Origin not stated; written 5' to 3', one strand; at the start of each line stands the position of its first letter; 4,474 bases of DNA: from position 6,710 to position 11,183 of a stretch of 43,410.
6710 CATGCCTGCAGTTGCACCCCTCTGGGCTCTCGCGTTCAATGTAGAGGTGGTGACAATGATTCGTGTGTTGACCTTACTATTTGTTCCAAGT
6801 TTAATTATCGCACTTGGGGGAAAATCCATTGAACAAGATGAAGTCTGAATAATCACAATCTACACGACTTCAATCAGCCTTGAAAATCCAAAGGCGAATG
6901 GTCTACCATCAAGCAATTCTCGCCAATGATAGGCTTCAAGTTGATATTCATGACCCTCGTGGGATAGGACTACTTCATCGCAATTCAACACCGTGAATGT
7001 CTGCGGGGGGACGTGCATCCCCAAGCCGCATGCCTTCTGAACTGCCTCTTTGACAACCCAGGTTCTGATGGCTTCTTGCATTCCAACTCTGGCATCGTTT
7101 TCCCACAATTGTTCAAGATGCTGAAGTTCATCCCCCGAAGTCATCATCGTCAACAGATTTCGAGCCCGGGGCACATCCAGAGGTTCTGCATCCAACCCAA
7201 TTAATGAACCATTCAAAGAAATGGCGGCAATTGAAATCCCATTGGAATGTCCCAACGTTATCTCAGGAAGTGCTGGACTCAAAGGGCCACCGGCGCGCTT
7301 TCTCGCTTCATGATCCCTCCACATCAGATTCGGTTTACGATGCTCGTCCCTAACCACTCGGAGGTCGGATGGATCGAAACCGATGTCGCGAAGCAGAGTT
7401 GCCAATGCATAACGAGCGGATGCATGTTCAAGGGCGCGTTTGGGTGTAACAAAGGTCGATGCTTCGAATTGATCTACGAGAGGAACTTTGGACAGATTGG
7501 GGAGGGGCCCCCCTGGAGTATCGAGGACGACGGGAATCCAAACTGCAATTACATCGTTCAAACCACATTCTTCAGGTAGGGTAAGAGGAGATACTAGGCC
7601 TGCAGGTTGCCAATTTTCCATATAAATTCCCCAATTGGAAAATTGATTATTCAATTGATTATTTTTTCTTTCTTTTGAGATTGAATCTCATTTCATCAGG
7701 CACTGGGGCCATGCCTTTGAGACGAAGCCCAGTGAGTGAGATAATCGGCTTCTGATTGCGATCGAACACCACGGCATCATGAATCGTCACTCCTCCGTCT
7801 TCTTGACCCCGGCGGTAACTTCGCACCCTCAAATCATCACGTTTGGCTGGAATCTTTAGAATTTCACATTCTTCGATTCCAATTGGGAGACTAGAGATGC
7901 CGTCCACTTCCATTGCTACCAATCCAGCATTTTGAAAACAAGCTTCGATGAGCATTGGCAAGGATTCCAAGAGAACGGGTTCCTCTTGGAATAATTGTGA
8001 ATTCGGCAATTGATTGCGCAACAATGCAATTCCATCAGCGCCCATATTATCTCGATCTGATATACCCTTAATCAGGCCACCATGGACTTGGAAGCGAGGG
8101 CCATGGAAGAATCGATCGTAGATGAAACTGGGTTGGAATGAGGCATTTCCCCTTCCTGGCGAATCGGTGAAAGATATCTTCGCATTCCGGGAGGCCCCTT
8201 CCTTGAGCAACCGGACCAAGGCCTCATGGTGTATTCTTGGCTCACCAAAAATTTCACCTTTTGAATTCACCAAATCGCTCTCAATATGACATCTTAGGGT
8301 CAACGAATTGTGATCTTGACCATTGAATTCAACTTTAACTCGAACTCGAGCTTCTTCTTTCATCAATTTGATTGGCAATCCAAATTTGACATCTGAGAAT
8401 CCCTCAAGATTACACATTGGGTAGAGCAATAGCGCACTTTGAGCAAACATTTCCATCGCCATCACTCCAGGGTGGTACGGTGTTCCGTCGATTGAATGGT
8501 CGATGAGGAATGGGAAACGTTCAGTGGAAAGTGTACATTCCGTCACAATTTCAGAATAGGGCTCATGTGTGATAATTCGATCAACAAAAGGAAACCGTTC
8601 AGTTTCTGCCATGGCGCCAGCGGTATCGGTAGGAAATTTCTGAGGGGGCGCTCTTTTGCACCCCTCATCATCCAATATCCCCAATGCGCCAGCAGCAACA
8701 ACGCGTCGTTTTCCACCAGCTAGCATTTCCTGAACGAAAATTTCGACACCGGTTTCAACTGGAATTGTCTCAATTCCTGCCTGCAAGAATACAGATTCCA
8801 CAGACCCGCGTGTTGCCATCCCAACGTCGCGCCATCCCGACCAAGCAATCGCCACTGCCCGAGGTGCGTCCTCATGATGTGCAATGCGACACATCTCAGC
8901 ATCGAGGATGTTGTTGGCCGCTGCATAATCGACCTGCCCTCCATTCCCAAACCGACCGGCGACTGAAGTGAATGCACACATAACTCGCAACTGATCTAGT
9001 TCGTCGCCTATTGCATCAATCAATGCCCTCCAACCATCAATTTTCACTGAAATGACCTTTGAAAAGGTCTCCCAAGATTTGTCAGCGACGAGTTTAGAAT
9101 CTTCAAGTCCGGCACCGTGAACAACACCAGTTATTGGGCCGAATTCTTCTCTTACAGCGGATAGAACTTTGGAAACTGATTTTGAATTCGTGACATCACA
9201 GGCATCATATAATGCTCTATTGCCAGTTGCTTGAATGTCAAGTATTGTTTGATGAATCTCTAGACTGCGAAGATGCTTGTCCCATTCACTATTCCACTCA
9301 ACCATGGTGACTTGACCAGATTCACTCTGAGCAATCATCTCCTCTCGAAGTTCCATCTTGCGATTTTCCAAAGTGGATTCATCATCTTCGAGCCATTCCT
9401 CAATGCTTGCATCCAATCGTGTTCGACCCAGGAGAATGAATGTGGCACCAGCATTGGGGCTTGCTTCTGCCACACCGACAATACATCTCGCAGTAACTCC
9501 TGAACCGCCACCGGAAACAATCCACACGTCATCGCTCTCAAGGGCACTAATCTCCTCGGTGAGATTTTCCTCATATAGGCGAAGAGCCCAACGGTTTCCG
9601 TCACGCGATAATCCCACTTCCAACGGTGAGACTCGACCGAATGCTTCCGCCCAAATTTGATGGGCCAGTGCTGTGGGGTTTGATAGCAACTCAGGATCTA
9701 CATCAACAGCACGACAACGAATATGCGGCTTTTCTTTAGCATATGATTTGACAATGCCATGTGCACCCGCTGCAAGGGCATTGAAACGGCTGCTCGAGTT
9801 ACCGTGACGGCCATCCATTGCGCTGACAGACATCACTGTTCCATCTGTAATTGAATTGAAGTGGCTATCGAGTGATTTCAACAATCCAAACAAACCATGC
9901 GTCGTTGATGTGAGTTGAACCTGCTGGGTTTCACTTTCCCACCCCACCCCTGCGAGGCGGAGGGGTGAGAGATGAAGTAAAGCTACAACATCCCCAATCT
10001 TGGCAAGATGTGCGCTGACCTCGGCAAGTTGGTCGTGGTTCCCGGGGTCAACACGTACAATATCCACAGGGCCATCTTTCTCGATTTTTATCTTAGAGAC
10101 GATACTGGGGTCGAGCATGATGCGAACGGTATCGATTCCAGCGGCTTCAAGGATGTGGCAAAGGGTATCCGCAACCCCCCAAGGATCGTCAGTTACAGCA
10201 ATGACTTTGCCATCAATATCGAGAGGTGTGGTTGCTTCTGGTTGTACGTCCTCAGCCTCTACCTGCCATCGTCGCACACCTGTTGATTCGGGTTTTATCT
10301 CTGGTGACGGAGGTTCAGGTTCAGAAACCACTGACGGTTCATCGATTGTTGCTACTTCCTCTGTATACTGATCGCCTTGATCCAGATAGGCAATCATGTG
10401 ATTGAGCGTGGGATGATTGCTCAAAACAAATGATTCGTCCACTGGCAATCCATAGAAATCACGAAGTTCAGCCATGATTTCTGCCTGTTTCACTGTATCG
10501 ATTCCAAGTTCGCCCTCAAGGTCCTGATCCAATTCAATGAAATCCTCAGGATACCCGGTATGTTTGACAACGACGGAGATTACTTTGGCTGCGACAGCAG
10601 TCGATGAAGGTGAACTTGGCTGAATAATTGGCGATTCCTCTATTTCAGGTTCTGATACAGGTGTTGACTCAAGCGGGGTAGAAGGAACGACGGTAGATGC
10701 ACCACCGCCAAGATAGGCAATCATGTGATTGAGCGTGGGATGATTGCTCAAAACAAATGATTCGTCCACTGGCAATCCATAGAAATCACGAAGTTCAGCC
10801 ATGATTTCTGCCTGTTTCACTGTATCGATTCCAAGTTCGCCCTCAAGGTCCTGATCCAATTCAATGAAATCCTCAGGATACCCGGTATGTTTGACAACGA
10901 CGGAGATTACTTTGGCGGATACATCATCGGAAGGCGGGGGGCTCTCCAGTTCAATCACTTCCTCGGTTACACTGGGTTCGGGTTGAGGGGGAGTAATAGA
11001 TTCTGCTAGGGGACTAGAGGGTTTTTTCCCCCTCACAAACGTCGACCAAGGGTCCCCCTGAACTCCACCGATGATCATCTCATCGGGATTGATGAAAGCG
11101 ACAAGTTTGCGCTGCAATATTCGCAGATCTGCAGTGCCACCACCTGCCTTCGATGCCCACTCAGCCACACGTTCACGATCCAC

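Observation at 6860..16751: Complete carrier-protein-dependent type I PKS/FAS-like system (FabI, KS-AT-ACP*-KS-ACP-ACP-KR-DH megasynthase, Sfp-type PPTase) inside an archaeal chromosome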

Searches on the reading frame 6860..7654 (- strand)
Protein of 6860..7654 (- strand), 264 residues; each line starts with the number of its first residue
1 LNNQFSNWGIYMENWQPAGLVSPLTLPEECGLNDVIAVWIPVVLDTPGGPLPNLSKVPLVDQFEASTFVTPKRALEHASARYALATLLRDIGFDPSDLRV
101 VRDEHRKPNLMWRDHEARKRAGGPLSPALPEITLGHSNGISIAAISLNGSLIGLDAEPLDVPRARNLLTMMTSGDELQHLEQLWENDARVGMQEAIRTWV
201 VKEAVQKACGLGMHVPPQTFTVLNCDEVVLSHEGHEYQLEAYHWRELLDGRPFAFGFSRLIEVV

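Call 3: search_protein_families(library=pfam, proteins=[window:6860-7654:-], max_evalue=0.01)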
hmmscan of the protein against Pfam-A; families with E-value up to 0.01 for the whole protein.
window:6860-7654:- (264 aa): 1 family
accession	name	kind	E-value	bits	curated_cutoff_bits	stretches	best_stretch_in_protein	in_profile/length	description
PF01648.25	ACPS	-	1.4e-08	35.2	25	1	152-238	2-94/111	4'-phosphopantetheinyl transferase superfamily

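Call 5: search_protein_families(library=ncbifam, proteins=[window:6860-7654:-], max_evalue=0.001)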
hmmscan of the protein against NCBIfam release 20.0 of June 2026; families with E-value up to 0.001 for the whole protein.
window:6860-7654:- (264 aa): 0 families

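Call 42: search_solved_structures(query=window:6860-7654:-, max_evalue=1, show_alignments=2)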
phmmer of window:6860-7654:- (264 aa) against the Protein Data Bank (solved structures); distinct sequences matched with E-value up to 1: 0.

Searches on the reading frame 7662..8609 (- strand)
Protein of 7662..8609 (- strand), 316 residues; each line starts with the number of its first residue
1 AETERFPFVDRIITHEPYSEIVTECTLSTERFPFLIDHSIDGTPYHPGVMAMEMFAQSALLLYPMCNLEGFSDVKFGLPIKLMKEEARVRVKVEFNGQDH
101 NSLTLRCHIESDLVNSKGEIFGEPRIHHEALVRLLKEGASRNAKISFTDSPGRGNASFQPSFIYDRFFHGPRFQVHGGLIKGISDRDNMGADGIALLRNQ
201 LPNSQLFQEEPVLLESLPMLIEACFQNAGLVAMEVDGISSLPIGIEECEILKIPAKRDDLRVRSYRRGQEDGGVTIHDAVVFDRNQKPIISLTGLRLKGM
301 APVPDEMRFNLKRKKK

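Call 76: search_solved_structures(query=window:7662-8609:-, max_evalue=1, show_alignments=2)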
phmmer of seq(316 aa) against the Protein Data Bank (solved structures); distinct sequences matched with E-value up to 1: 8.
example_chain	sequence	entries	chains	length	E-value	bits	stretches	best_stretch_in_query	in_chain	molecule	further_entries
8qk4_A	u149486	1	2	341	0.015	17.8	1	30-256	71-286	Polyketide synthase PksJ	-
3kg8_A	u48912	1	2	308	0.032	16.7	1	5-229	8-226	CurJ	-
7tzl_A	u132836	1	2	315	0.12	14.8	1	15-63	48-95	3-oxoacyl-[acyl-carrier-protein] reductase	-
7qv0_A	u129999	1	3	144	0.16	14.4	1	6-65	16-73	Beta-hydroxyacyl-(Acyl-carrier-protein) dehydratase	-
4h4g_A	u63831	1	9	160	0.21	14.1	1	5-62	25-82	(3R)-hydroxymyristoyl-[acyl-carrier-protein] dehydratase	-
8ayb_A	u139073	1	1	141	0.43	13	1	6-65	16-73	Beta-hydroxyacyl-(Acyl-carrier-protein) dehydratase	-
5tz6_A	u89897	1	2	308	0.58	12.6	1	5-229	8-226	CurJ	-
8ayd_AA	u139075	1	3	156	0.71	12.3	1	6-64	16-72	3-hydroxyacyl-[acyl-carrier-protein] dehydratase FabZ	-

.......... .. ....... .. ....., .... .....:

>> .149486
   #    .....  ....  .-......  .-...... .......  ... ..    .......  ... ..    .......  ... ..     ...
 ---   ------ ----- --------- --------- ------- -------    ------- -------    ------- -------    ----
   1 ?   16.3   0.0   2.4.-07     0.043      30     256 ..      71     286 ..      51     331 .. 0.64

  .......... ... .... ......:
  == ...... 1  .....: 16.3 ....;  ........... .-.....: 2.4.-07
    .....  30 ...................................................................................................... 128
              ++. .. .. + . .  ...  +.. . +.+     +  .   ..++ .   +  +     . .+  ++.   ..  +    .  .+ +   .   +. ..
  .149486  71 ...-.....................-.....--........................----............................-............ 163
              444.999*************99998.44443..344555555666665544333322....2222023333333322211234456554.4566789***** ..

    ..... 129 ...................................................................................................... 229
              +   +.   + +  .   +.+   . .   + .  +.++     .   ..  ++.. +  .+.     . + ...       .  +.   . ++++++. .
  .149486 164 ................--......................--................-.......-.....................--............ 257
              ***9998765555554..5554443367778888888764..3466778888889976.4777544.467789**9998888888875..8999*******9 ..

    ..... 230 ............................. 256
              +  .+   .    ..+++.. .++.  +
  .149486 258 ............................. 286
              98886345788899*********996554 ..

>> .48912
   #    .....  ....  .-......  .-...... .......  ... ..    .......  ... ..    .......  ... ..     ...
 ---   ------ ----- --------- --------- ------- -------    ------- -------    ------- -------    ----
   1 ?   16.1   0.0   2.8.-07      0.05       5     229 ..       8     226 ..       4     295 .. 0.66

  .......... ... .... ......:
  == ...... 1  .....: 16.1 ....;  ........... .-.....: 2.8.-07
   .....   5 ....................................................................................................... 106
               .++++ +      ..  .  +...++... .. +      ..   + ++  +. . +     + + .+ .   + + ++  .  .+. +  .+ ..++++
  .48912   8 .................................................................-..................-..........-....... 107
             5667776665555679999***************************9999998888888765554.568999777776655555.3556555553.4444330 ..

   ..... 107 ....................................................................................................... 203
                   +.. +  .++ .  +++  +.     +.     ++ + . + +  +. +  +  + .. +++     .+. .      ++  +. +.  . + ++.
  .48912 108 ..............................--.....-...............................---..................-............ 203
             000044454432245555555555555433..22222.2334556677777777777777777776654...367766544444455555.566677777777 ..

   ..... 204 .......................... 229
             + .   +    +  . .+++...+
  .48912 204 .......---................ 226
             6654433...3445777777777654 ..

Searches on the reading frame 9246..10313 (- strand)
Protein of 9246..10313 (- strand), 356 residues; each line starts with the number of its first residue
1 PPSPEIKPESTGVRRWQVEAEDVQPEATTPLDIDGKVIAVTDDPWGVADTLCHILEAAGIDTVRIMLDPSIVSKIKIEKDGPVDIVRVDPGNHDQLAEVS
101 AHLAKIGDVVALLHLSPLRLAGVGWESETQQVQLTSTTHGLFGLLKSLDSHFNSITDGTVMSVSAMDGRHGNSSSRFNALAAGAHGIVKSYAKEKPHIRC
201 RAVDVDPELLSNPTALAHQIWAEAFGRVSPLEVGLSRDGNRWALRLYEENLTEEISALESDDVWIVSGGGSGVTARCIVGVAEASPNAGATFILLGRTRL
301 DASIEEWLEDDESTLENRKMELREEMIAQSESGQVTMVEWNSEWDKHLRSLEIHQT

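Call 30: search_protein_families(library=pfam, proteins=[window:9246-10313:-], max_evalue=1)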
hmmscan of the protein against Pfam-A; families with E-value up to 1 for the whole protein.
seq(356 aa): 0 families

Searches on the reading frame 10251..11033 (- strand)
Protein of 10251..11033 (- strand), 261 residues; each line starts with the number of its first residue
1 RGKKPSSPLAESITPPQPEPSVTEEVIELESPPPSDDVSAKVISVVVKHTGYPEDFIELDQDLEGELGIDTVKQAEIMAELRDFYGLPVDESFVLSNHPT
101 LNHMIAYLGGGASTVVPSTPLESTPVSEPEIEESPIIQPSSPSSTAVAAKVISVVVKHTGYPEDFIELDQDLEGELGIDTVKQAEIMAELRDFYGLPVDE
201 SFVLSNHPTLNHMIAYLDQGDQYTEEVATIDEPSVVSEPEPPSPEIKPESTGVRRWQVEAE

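Call 30: search_protein_families(library=pfam, proteins=[window:10251-11033:-], max_evalue=1)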
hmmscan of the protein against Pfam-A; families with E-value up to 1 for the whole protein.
seq(261 aa): 3 families
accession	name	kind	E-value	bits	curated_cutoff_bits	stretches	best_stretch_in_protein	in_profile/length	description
PF00550.31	PP-binding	-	1.5e-19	70.4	20.8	2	41-108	2-67/67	Phosphopantetheine attachment site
PF11467.13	LEDGF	-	0.17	12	26.3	0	163-211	2-49/120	Lens epithelium-derived growth factor (LEDGF)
PF14226.12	DIOX_N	-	0.23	12.6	27.3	0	177-241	37-99/117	non-haem dioxygenase in morphine synthesis N-terminal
